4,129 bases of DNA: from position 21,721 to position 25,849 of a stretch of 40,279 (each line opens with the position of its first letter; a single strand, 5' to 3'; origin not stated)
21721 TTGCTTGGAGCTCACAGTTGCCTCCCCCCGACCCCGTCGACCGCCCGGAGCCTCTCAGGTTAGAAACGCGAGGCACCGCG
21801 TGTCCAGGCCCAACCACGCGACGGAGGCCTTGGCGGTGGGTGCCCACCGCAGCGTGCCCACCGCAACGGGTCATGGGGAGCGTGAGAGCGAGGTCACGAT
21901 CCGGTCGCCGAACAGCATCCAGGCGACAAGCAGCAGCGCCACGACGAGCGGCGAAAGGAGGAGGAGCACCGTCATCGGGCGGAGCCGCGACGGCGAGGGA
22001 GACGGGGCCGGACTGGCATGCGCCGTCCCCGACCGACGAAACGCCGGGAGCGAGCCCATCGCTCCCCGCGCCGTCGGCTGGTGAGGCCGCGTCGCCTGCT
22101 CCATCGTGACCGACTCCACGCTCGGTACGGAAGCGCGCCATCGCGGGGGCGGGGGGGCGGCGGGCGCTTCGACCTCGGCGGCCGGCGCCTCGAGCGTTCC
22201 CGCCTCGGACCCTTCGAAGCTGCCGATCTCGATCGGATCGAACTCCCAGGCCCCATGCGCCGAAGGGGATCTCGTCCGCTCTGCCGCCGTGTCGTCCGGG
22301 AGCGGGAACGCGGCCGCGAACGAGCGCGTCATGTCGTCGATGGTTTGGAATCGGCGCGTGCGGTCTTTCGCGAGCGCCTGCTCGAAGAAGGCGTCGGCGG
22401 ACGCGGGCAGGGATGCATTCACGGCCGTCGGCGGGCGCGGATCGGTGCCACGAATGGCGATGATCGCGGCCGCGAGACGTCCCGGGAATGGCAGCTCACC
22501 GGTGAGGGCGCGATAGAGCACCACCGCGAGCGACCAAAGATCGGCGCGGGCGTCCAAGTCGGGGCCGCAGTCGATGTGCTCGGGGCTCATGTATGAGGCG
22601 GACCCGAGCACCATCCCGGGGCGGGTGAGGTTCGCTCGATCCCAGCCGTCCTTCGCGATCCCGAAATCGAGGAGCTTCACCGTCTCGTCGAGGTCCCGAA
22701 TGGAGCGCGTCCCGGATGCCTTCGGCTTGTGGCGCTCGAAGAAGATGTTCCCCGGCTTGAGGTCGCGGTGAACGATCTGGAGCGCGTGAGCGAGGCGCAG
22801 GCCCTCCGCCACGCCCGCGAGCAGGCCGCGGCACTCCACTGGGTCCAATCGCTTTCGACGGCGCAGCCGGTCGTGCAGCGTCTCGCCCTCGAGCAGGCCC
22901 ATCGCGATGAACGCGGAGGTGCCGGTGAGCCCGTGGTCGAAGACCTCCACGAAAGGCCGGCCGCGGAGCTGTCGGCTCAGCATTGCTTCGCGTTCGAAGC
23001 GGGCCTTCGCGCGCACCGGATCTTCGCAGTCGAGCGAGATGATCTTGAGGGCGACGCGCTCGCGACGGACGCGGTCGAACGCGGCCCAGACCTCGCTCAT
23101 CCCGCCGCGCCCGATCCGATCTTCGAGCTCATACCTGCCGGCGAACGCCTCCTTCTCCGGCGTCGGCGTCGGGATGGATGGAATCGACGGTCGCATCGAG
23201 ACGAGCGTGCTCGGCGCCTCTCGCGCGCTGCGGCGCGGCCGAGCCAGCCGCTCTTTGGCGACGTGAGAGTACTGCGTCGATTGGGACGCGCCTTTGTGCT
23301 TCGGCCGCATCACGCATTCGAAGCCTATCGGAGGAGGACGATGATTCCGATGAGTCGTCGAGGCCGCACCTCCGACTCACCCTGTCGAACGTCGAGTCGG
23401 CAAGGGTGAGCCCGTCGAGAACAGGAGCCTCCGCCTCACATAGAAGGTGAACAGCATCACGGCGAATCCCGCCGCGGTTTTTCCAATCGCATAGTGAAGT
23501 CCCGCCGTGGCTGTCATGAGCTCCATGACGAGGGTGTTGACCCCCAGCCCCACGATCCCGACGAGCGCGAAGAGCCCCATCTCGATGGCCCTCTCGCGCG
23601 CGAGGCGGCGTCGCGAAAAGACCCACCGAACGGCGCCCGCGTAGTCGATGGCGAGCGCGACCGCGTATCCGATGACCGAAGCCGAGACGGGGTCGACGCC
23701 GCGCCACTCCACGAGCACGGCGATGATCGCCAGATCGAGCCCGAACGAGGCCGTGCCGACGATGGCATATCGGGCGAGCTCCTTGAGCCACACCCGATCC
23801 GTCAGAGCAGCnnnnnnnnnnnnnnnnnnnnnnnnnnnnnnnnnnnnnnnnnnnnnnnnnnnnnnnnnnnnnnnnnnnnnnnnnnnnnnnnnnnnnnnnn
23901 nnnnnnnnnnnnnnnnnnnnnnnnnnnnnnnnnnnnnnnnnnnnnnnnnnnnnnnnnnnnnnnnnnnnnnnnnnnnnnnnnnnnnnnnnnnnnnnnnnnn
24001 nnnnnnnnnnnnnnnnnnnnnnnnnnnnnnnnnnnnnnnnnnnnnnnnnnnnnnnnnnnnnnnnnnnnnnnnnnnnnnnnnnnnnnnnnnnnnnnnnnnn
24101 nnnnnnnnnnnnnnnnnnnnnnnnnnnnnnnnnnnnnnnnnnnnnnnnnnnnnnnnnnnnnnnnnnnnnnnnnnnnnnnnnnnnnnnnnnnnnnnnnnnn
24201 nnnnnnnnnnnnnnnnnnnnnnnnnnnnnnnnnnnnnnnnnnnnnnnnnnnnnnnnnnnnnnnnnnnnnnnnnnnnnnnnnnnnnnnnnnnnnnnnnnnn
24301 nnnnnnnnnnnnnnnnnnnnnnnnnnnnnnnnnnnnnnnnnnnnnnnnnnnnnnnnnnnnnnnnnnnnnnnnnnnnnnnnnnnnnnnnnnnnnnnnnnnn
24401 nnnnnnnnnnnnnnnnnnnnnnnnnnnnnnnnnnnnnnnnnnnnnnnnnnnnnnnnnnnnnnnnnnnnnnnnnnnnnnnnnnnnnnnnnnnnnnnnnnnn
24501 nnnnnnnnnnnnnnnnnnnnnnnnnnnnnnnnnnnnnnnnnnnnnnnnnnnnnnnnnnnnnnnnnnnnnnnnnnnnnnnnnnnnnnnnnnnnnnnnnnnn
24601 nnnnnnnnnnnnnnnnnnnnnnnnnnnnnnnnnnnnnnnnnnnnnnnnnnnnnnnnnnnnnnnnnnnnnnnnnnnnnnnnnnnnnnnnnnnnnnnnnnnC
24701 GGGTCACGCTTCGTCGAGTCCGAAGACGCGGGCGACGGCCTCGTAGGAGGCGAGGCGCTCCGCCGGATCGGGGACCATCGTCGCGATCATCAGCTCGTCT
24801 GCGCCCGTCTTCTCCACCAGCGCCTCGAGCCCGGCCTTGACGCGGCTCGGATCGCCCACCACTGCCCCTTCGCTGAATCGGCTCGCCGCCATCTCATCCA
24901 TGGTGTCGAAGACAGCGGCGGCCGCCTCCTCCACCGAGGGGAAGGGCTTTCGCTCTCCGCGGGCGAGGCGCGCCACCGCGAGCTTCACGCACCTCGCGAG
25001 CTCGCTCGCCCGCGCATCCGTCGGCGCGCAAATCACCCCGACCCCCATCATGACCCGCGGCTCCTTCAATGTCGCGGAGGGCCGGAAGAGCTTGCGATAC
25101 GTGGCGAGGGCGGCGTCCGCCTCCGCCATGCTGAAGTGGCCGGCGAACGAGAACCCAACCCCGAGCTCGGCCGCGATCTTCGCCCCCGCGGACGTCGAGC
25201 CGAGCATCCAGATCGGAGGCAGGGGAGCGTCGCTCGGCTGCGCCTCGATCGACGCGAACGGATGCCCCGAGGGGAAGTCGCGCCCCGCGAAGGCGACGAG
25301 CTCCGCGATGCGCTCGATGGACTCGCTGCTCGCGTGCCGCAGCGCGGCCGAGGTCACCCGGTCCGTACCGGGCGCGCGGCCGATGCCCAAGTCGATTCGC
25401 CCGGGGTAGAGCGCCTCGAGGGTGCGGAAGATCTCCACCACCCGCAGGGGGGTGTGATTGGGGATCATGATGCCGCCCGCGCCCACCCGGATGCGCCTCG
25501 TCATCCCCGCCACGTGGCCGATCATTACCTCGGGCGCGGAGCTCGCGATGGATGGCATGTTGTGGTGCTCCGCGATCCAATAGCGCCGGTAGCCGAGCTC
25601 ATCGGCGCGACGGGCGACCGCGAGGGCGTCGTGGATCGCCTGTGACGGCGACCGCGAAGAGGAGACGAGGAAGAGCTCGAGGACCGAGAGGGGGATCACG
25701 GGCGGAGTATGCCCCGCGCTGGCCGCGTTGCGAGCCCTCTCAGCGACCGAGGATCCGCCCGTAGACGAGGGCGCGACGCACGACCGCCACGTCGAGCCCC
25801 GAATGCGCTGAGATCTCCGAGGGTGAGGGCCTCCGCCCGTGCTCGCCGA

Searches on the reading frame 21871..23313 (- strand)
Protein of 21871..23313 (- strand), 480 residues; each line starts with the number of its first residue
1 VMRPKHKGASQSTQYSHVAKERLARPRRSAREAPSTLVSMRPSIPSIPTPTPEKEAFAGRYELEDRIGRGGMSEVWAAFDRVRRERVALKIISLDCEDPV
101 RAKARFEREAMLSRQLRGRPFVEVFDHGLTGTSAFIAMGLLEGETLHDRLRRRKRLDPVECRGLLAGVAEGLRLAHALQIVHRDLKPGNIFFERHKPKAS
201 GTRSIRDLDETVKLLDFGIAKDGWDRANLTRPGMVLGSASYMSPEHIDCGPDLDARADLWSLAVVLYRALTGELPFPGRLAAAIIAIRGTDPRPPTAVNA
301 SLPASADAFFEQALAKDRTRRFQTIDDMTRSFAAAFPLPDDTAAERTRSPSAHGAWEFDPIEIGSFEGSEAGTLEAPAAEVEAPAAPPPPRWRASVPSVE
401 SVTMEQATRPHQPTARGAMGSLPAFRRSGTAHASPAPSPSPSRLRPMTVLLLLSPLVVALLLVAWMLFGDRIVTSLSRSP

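Call 32: search_protein_families(library=pfam, proteins=[window:21871-23313:-], max_evalue=0.001)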
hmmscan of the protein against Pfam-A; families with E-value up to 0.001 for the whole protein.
window:21871-23313:- (480 aa): 2 families
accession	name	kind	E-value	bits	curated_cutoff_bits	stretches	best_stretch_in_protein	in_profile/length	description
PF00069.31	Pkinase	-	6.2e-38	131.1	31.7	1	61-323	1-253/263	Protein kinase domain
PF07714.23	PK_Tyr_Ser-Thr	-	4.1e-19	69.3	23.1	1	62-296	2-225/258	Protein tyrosine and serine/threonine kinase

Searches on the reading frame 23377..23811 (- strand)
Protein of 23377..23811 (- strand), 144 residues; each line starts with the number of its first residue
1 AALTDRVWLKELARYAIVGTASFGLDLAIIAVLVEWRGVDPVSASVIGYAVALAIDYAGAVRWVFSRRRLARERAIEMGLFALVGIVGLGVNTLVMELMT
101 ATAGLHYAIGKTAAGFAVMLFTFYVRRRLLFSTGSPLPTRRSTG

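Call 32: search_protein_families(library=pfam, proteins=[window:23377-23811:-], max_evalue=0.001)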
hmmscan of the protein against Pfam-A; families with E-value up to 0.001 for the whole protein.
window:23377-23811:- (144 aa): 1 family
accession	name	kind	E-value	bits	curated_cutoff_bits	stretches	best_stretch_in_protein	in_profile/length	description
PF04138.20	GtrA_DPMS_TM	-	1.8e-19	70.5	26.1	1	14-131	1-117/117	GtrA/DPMS, transmembrane domain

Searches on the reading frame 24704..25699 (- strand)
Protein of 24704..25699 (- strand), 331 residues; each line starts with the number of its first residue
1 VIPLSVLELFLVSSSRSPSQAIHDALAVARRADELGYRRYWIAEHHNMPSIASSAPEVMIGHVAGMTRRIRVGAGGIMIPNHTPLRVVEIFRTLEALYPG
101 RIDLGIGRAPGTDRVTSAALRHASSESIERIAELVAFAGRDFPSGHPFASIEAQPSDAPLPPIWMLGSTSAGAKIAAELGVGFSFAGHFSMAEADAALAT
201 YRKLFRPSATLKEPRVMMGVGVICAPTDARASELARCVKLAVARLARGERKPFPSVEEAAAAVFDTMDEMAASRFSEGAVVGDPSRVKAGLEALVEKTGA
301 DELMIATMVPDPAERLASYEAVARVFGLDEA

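Call 32: search_protein_families(library=pfam, proteins=[window:24704-25699:-], max_evalue=0.001)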
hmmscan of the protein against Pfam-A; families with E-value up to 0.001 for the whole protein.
window:24704-25699:- (331 aa): 1 family
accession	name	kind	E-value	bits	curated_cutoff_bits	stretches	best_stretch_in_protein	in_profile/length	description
PF00296.26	Bac_luciferase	-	1.6e-41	143.1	27.9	1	11-301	10-313/314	Luciferase-like monooxygenase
